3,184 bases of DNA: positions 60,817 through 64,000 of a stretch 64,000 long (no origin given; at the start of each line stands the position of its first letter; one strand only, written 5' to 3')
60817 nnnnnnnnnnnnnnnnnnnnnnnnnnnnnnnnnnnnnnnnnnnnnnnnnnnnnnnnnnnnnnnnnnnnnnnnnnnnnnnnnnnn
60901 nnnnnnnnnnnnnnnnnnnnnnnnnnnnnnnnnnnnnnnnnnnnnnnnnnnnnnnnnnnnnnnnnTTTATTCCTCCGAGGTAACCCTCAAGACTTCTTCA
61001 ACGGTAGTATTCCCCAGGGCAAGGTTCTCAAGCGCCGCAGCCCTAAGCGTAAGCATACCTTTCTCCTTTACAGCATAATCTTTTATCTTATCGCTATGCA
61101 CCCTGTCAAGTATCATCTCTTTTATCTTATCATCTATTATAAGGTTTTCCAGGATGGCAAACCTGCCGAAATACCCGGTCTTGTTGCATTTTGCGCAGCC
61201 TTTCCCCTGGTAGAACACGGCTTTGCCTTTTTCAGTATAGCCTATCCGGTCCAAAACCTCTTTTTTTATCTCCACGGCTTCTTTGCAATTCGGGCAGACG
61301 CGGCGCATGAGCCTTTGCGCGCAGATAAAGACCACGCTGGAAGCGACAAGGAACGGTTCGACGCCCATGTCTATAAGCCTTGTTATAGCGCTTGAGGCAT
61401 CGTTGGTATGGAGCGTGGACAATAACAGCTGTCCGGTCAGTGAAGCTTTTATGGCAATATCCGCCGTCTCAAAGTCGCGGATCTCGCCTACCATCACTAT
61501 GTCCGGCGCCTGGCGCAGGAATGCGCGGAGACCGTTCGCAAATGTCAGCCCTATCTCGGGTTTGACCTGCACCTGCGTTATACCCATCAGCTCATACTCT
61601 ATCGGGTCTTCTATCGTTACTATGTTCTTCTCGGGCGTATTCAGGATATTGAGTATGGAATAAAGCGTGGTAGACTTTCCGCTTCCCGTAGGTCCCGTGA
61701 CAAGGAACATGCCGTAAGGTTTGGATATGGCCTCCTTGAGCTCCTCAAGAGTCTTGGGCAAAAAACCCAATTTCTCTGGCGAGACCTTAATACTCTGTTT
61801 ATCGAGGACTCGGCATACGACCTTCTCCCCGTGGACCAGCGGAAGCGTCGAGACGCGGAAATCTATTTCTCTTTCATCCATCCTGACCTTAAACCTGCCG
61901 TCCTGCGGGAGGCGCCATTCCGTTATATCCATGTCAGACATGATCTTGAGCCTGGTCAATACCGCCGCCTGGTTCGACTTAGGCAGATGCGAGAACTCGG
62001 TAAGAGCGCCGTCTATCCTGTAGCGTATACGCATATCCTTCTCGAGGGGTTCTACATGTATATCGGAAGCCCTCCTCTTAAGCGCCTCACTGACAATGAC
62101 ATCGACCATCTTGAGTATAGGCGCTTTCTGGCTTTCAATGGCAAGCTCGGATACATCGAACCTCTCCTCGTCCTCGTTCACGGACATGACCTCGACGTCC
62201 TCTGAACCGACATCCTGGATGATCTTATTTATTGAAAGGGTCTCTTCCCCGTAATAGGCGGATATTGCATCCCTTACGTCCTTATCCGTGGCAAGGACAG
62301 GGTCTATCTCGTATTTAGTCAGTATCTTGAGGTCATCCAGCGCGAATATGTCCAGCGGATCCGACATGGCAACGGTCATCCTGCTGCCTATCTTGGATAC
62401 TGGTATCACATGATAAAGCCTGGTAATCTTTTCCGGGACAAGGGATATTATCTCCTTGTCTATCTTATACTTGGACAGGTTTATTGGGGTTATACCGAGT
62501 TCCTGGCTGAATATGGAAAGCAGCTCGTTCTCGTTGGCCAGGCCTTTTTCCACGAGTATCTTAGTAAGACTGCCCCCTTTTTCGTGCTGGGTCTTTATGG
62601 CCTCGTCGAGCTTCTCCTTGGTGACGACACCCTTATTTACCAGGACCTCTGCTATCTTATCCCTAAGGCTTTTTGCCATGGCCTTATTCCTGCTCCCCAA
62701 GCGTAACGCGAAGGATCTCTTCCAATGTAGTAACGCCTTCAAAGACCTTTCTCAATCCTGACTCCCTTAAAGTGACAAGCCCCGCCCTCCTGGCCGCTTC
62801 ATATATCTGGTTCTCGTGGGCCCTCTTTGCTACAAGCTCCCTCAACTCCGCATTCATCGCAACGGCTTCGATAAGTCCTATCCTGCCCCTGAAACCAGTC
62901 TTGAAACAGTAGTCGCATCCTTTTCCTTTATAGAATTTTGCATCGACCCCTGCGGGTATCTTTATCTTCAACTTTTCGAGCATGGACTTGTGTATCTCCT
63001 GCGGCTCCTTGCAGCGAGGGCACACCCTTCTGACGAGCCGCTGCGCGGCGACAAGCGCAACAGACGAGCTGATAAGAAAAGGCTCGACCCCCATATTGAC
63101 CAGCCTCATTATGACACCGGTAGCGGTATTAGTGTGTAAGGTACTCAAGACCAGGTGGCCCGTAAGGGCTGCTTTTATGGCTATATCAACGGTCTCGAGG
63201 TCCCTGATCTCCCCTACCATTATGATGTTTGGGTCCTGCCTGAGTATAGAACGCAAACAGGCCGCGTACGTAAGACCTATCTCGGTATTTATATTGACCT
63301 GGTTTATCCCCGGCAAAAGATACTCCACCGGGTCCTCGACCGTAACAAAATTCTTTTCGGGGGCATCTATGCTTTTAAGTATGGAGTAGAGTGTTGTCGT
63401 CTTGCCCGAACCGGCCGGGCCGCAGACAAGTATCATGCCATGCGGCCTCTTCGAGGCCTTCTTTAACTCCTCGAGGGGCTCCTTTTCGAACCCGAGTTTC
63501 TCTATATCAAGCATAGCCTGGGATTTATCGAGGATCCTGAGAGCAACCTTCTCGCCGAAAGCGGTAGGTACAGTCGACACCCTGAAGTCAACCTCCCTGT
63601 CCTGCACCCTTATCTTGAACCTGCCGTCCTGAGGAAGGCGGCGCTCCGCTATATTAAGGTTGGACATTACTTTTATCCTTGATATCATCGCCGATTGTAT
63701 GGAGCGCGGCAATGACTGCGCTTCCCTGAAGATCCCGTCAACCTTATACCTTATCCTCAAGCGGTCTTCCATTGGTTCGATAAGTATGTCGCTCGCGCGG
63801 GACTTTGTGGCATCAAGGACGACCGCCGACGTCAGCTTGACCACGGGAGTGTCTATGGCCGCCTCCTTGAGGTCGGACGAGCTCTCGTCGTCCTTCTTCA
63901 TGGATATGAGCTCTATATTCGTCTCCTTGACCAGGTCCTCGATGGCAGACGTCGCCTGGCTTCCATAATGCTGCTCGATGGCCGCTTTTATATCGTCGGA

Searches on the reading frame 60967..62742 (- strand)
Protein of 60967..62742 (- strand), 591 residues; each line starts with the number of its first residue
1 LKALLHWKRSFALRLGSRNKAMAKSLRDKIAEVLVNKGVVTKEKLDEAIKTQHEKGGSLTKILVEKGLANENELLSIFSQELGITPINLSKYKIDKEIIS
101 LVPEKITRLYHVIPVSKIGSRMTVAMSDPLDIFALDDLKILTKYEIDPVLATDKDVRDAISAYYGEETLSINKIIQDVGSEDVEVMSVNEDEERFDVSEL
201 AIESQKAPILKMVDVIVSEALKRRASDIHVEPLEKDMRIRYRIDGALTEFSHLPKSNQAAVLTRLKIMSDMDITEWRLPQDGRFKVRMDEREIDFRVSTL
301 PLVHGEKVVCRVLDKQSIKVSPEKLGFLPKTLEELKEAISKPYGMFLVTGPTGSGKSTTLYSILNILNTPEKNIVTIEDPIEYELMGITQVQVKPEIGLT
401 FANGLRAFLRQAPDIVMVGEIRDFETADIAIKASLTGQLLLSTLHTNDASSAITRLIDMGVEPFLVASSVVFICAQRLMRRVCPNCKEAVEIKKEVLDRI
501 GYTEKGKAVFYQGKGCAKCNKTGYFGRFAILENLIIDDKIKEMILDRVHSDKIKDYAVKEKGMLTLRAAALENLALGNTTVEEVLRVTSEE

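Call 3: search_protein_families(library=pfam, proteins=[window:60967-62742:-], max_evalue=0.01)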
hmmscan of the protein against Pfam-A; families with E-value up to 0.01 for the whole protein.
window:60967-62742:- (591 aa): 9 families
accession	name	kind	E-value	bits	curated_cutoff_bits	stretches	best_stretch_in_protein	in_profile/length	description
PF00437.27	T2SSE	-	9.1e-135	449.5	24.9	1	204-586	3-370/370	Type II/IV secretion system protein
PF05157.20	MshEN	-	9.9e-20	70.8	23.1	1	82-167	1-87/90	MshEN domain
PF13555.12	AAA_29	-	0.00014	21.9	27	1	341-370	20-49/61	P-loop containing region of AAA domain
PF25199.1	nSTAND_NTPase5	-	0.00037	20.8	34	1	331-380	28-79/145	Novel STAND NTPase 5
PF13191.12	AAA_16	-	0.00085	20.3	32.6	1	332-438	12-111/167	AAA ATPase domain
PF20720.3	nSTAND3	-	0.0043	17.2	27.2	0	341-383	15-57/155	Novel STAND NTPase 3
PF13476.12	AAA_23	-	0.005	17.9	27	1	344-368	20-44/201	AAA domain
PF10415.14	FumaraseC_C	-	0.0072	17.2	32.5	0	49-79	18-48/54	Fumarase C C-terminus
PF13401.12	AAA_22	-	0.0097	16.7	27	0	344-378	6-40/130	AAA domain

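Call 54: find_homologous_proteins(query=window:60970-62679:-, max_evalue=1e-20)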
Query window:60970-62679:- (570 aa): 8000 proteins with E <= 1e-20 among 8000 candidates; the best 120 are listed.
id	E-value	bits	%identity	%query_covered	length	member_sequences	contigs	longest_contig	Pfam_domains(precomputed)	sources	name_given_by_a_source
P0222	0.0e+0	1229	100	100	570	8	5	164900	PF05157.21,PF00437.27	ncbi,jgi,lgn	jgi:type IV pilus assembly protein PilB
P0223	0.0e+0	1196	96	100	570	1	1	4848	PF05157.21,PF00437.27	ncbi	-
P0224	0.0e+0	1146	91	100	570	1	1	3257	PF05157.21,PF00437.27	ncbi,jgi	ncbi:MAG: ATPase, T2SS/T4P/T4SS family [Candidatus Omnitrophota bacterium]|jgi:type IV pilus assembl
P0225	0.0e+0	1145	91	100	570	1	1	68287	PF05157.21,PF00437.27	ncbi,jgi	ncbi:MAG: ATPase, T2SS/T4P/T4SS family [Candidatus Omnitrophota bacterium]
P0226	0.0e+0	1144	91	100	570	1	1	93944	PF05157.21,PF00437.27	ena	-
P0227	0.0e+0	1140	91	100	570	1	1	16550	PF05157.21,PF00437.27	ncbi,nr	ncbi:MAG: GspE/PulE family protein [Candidatus Omnitrophica bacterium]|nr:GspE/PulE family protein [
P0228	0.0e+0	1139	91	100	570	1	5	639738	PF05157.21,PF00437.27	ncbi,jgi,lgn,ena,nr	ncbi:MAG TPA: ATPase, T2SS/T4P/T4SS family [Candidatus Omnitrophota bacterium]|nr:Flp pilus assembly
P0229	0.0e+0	1138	91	100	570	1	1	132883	PF05157.21,PF00437.27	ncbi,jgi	ncbi:MAG: GspE/PulE family protein [Candidatus Omnitrophota bacterium]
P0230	0.0e+0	1138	91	100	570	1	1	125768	PF05157.21,PF00437.27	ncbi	-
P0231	0.0e+0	1136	91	100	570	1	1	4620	PF05157.21,PF00437.27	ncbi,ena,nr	ncbi:MAG TPA: ATPase, T2SS/T4P/T4SS family [Candidatus Omnitrophota bacterium]|nr:ATPase, T2SS/T4P/T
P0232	0.0e+0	1135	90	100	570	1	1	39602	PF05157.21,PF00437.27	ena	-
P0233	0.0e+0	1080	87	100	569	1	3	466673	PF05157.21,PF00437.27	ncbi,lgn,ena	-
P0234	0.0e+0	1079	87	100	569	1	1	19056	PF05157.21,PF00437.27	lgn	-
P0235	0.0e+0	1074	86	100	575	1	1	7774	PF05157.21,PF00437.27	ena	-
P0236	0.0e+0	1073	86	100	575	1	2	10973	PF05157.21,PF00437.27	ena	-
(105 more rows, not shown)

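Call 58: search_protein_families(library=ncbifam, proteins=[window:60970-62679:-], max_evalue=1e-10)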
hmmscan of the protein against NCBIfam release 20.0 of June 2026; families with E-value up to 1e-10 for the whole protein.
window:60970-62679:- (570 aa): 17 families
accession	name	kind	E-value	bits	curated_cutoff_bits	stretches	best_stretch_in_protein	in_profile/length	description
TIGR02538.1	type_IV_pilB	equivalog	3.2e-194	646.7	675.65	1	8-568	1-563/564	type IV-A pilus assembly ATPase PilB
TIGR02533.1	type_II_gspE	equivalog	1.3e-180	601.2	630.25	1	82-567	5-486/486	type II secretion system ATPase GspE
NF053534.1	T4PilAsmATPsTfpB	equivalog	1.8e-134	449.3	850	1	50-567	65-582/584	type IV pilus assembly ATPase TfpB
NF007755.0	PRK10436.1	equivalog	6.4e-133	443.8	617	1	84-568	12-460/465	type II secretion system protein GspE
NF041000.1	ATPase_ComGA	equivalog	5.5e-78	261.6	300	1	195-459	3-266/267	competence type IV pilus ATPase ComGA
TIGR01420.1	pilT_fam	subfamily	2.2e-53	181.7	319.1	1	193-439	3-243/343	PilT/PilU family type 4a pilus ATPase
TIGR02525.1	plasmid_TraJ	equivalog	2.6e-28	99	368.3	1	312-439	139-273/372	plasmid transfer ATPase TraJ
TIGR02524.1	dot_icm_DotB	equivalog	1.3e-21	77.2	463.3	1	278-437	93-258/358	Dot/Icm type IV secretion system ATPase DotB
NF058587.1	archaellum_moto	equivalog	5.2e-15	55.2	550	1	326-438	279-396/527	archaellum flagellar ATPase motor FlaI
TIGR02782.1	TrbB_P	equivalog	4.1e-13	49.3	304.55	1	314-436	129-253/303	P-type conjugative transfer ATPase TrbB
NF010469.0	PRK13894.1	subfamily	5.1e-13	49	508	1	312-436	140-265/320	conjugal transfer ATPase TrbB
NF008411.1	PRK11234.1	equivalog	6.2e-13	48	1170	1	7-157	482-633/723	cyclic di-3',5'-guanylate-activated glycosyltransferase NfrB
NF012033.0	PRK15489.1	equivalog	2.9e-12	45.6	537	1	5-201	489-687/703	glycosyl transferase family protein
NF010407.0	PRK13833.1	subfamily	1.2e-11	44.6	499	1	314-440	137-264/323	conjugal transfer protein TrbB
TIGR03819.1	heli_sec_ATPase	hypoth_equivalog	1.6e-11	44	373.15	1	284-440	139-302/340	TadA family conjugal transfer-associated ATPase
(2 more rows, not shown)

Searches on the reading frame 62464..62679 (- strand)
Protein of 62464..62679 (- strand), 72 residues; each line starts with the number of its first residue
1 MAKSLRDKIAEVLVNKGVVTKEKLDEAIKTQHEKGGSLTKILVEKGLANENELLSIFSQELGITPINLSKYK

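Call 59: search_protein_families(library=ncbifam, proteins=[window:62464-62679:-], max_evalue=10)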
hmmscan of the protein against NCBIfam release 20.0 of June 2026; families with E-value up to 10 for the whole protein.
seq(72 aa): 7 families
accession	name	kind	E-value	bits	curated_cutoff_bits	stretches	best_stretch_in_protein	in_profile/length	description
NF053729.1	c-di-GMP_motif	domain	1.9e-12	46.7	38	1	10-59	3-52/53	cyclic di-GMP-binding domain-containing protein, MshE-related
NF012033.0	PRK15489.1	equivalog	1.1e-06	27.1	537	1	5-55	489-539/703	glycosyl transferase family protein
TIGR02538.1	type_IV_pilB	equivalog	1.8e-05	23.6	675.65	1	8-71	1-64/564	type IV-A pilus assembly ATPase PilB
NF008411.1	PRK11234.1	equivalog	0.0015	17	1170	1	7-69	482-543/723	cyclic di-3',5'-guanylate-activated glycosyltransferase NfrB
TIGR01323.1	nitrile_alph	equivalog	0.047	13.2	249.85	1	9-34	10-35/189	nitrile hydratase subunit alpha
NF041533.1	trans_reg_TagK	equivalog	0.065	13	270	1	35-67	70-102/178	transcriptional regulator TagK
NF041405.1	XopAJ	subfamily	0.073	12.3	300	1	16-55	123-162/324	XopAJ/AvrRxo1 family type III secretion system effector zeta toxin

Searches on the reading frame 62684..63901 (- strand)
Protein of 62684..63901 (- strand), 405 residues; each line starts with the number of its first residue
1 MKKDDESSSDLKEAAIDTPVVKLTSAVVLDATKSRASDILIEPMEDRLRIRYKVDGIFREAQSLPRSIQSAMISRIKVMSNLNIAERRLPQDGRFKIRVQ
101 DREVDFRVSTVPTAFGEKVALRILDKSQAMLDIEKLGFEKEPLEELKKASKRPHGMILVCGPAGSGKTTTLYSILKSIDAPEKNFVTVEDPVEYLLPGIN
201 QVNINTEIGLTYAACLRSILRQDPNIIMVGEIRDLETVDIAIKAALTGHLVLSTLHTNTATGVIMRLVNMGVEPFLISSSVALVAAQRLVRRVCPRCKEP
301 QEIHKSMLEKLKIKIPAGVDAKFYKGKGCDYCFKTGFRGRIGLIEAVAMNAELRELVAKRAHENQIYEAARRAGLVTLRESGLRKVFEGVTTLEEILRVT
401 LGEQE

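Call 3: search_protein_families(library=pfam, proteins=[window:62684-63901:-], max_evalue=0.01)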
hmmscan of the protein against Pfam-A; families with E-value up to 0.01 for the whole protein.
window:62684-63901:- (405 aa): 8 families
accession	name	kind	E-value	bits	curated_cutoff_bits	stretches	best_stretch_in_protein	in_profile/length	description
PF00437.27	T2SSE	-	1.2e-138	462.3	24.9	1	16-398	4-370/370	Type II/IV secretion system protein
PF25199.1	nSTAND_NTPase5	-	0.00013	22.2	34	1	136-189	22-77/145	Novel STAND NTPase 5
PF13401.12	AAA_22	-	0.00014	22.6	27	1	153-191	4-42/130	AAA domain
PF13191.12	AAA_16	-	0.00029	21.8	32.6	1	149-210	20-64/167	AAA ATPase domain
PF03215.21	Rad17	-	0.0051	17.2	23.8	0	150-176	41-67/186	Rad17 P-loop domain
PF13245.12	AAA_19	-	0.0069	17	25.1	0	151-180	8-37/134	AAA domain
PF13086.12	AAA_11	-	0.0079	16.4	27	0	144-179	8-42/257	AAA domain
PF06414.18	Zeta_toxin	-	0.0091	15.9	22.3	0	148-189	11-50/199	Zeta toxin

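Call 58: search_protein_families(library=ncbifam, proteins=[window:62687-63901:-], max_evalue=1e-10)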
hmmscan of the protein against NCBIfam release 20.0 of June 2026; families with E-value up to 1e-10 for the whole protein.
window:62687-63901:- (405 aa): 14 families
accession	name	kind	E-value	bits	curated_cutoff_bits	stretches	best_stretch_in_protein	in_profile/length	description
TIGR02538.1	type_IV_pilB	equivalog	2.3e-169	564.6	675.65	1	4-400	165-562/564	type IV-A pilus assembly ATPase PilB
TIGR02533.1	type_II_gspE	equivalog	1.6e-167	558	630.25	1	3-400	92-486/486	type II secretion system ATPase GspE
NF053534.1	T4PilAsmATPsTfpB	equivalog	3.7e-136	454.9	850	1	14-400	195-582/584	type IV pilus assembly ATPase TfpB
NF007755.0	PRK10436.1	equivalog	7.9e-136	453.4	617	1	6-400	71-459/465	type II secretion system protein GspE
NF041000.1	ATPase_ComGA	equivalog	1.4e-77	260.3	300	1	27-291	3-266/267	competence type IV pilus ATPase ComGA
TIGR01420.1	pilT_fam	subfamily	6.6e-48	163.7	319.1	1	28-270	6-242/343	PilT/PilU family type 4a pilus ATPase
TIGR02525.1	plasmid_TraJ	equivalog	3.5e-30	105.2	368.3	1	119-270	120-272/372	plasmid transfer ATPase TraJ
TIGR02524.1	dot_icm_DotB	equivalog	6e-20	71.7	463.3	1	153-271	133-260/358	Dot/Icm type IV secretion system ATPase DotB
NF058587.1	archaellum_moto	equivalog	2.5e-18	66.1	550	1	157-272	278-398/527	archaellum flagellar ATPase motor FlaI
TIGR02788.1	VirB11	equivalog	5.7e-16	58.4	249.95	1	147-271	138-266/308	P-type DNA transfer ATPase VirB11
TIGR02782.1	TrbB_P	equivalog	3.1e-15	56.3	304.55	1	154-270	136-255/303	P-type conjugative transfer ATPase TrbB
NF010469.0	PRK13894.1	subfamily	1.3e-14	54.3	508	1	146-268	141-265/320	conjugal transfer ATPase TrbB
NF010407.0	PRK13833.1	subfamily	7.3e-14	51.9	499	1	157-272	147-264/323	conjugal transfer protein TrbB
TIGR03819.1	heli_sec_ATPase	hypoth_equivalog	1.3e-13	50.9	373.15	1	112-276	135-306/340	TadA family conjugal transfer-associated ATPase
